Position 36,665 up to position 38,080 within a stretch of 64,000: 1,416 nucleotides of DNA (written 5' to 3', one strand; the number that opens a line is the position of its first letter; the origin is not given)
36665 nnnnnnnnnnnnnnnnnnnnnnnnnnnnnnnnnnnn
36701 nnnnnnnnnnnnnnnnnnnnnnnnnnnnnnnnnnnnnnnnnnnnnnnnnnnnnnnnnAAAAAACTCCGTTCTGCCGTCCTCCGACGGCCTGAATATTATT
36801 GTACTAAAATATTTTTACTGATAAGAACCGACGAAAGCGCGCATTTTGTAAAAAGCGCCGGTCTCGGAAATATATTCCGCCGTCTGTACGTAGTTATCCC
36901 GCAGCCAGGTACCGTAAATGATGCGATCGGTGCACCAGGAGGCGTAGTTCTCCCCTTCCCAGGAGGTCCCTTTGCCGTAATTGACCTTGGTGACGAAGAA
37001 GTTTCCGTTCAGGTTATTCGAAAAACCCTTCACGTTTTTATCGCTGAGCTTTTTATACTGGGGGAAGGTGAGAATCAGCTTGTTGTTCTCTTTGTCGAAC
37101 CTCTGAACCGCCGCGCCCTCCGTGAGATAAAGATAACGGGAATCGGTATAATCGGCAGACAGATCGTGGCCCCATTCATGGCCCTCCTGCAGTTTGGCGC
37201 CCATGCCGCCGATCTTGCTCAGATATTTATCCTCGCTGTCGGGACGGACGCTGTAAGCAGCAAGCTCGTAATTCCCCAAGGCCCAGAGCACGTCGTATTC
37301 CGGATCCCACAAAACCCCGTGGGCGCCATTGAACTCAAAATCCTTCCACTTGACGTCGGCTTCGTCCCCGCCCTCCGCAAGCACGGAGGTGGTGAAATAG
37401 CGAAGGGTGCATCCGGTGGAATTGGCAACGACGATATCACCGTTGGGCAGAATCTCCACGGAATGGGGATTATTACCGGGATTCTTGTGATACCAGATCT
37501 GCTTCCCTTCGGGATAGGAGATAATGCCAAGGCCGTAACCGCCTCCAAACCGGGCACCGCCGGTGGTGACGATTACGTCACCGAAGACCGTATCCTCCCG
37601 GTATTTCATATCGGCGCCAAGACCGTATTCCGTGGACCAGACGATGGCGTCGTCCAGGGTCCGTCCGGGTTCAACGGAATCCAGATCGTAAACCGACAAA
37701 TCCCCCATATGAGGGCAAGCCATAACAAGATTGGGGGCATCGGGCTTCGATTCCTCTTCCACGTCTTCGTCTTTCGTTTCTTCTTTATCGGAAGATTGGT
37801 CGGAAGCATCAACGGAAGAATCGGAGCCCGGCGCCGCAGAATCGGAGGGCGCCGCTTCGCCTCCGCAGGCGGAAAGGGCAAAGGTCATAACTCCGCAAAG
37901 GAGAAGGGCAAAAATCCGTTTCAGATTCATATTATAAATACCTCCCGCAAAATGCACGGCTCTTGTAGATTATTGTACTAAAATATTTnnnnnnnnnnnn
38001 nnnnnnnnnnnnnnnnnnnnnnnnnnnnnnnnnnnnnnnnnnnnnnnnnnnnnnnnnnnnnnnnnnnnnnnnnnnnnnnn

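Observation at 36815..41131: Four tandem paralogs of an uncharacterised secreted protein family inserted inside the de novo purine operon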

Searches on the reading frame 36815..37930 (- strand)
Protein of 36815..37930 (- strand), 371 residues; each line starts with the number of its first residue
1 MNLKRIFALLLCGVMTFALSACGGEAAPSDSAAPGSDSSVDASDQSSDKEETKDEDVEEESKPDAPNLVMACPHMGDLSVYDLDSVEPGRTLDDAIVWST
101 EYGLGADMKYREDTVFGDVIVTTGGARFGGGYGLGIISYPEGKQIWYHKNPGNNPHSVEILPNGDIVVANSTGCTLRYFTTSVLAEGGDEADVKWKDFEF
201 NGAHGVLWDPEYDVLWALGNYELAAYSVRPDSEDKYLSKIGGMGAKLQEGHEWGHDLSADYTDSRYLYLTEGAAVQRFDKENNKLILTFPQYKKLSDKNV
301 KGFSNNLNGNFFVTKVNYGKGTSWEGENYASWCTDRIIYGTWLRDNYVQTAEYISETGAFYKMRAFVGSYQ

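Call 7: search_protein_families(library=pfam, proteins=[window:36815-37930:-], max_evalue=1)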
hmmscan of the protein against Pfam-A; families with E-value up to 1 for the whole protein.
window:36815-37930:- (371 aa): 2 families
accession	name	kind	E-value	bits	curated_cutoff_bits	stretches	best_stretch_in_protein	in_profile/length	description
PF20138.4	DUF6528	-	3.4e-09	36.5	23.5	1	137-346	107-313/327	Family of unknown function (DUF6528)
PF01436.27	NHL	-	0.034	14.6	20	1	153-173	2-22/28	NHL repeat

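Call 8: search_protein_families(library=ncbifam, proteins=[window:36815-37930:-], max_evalue=1)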
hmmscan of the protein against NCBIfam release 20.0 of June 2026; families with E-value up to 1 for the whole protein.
window:36815-37930:- (371 aa): 1 family
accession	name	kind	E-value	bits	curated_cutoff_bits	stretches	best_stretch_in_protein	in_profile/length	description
NF047847.2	SS_mature_LptM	equivalog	0.95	9.6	27.7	0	4-23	2-21/31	LPS translocon maturation chaperone LptM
